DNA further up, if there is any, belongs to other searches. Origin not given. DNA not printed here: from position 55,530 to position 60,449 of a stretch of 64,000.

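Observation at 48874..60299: NifA-like GAF/sigma-54 activator followed by three lipoproteins sharing an SGCP lipobox, two of them giant vWA paralogs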

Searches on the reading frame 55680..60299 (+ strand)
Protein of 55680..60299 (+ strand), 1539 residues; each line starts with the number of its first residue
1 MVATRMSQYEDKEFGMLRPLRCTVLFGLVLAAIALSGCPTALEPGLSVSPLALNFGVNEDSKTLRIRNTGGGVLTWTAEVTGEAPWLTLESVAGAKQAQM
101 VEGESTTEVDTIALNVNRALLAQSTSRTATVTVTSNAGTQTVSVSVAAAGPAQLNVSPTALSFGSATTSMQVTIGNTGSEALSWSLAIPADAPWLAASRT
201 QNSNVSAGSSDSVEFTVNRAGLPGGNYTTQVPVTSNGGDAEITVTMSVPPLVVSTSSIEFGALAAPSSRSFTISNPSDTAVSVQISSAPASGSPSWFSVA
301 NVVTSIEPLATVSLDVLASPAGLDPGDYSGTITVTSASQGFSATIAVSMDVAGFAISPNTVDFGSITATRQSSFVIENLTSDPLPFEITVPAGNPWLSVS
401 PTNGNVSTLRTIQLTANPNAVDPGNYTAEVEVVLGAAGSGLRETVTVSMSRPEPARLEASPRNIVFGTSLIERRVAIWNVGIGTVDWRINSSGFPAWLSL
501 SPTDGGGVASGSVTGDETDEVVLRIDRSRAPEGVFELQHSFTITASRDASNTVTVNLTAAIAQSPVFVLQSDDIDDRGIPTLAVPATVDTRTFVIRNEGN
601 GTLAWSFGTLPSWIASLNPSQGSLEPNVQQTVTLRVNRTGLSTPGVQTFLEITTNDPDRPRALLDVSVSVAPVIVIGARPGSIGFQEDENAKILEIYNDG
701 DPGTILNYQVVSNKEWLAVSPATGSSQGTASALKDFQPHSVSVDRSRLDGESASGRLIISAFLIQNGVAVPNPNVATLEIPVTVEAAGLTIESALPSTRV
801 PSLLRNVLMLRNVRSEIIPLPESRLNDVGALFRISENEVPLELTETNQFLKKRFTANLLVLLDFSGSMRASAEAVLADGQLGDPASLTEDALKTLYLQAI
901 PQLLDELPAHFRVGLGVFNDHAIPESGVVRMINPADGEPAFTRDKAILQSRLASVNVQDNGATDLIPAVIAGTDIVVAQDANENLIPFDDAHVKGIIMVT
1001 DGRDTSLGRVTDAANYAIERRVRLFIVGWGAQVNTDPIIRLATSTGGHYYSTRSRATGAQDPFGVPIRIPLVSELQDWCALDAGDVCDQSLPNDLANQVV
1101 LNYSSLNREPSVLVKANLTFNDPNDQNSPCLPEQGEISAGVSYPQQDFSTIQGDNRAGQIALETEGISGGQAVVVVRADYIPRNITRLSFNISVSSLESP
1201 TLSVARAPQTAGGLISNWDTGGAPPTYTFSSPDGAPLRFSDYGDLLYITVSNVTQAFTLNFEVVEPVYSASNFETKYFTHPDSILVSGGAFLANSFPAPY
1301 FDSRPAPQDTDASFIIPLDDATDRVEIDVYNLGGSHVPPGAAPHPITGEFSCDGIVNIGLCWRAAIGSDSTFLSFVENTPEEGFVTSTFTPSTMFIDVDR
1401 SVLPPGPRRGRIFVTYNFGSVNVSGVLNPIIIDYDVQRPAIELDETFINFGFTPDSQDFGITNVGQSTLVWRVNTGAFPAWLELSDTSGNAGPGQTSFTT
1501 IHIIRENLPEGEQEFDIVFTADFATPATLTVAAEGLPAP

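Call 7: search_protein_families(library=pfam, proteins=[window:55680-60299:+], max_evalue=0.01)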
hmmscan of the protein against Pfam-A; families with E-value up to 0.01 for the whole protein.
window:55680-60299:+ (1539 aa): 8 families
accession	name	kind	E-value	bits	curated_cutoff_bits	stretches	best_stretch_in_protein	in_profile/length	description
PF19190.6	BACON_2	-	9.6e-40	134.9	25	5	355-427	3-76/94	Viral BACON domain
PF22544.2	HYDIN_VesB_CFA65-like_Ig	-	8.5e-15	55.2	25.5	0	357-433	6-85/100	HYDIN/CFA65/VesB-like, Ig-like domain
PF22076.2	Cep192_D6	-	2.3e-13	50.7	35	1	355-420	5-70/101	Cep192 domain 6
PF00092.34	VWA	-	3.8e-08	34.2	23.8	1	888-1054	13-164/174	von Willebrand factor type A domain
PF24507.1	Ig_CFAP65_4th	-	1.5e-07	32.2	27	0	374-434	2-62/76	CFAP65, fourth Ig-like domain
PF14874.12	PapD-like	-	8.9e-05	23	27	0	354-433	4-87/102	Flagellar-associated PapD-like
PF15780.11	ASH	-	0.00039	21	27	1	247-323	4-79/98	Abnormal spindle-like microcephaly-assoc'd, ASPM-SPD-2-Hydin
PF23755.1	Ig-like_IP5PC_F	-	0.00092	19.4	27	0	491-561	58-123/137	IP5P C-F Ig-like domain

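Call 8: search_protein_families(library=ncbifam, proteins=[window:55680-60299:+], max_evalue=0.01)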
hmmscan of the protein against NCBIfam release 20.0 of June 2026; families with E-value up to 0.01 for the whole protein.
window:55680-60299:+ (1539 aa): 1 family
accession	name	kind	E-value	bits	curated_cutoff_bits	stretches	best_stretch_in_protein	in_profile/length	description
NF041425.1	OS_HP2_seleno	subfamily_domain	0.0074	16.6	100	0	592-670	20-97/98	OS_HP2 family (seleno)protein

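Call 31: search_solved_structures(query=window:55680-60299:+, max_evalue=1)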
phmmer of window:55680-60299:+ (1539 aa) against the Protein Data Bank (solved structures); distinct sequences matched with E-value up to 1: 0.
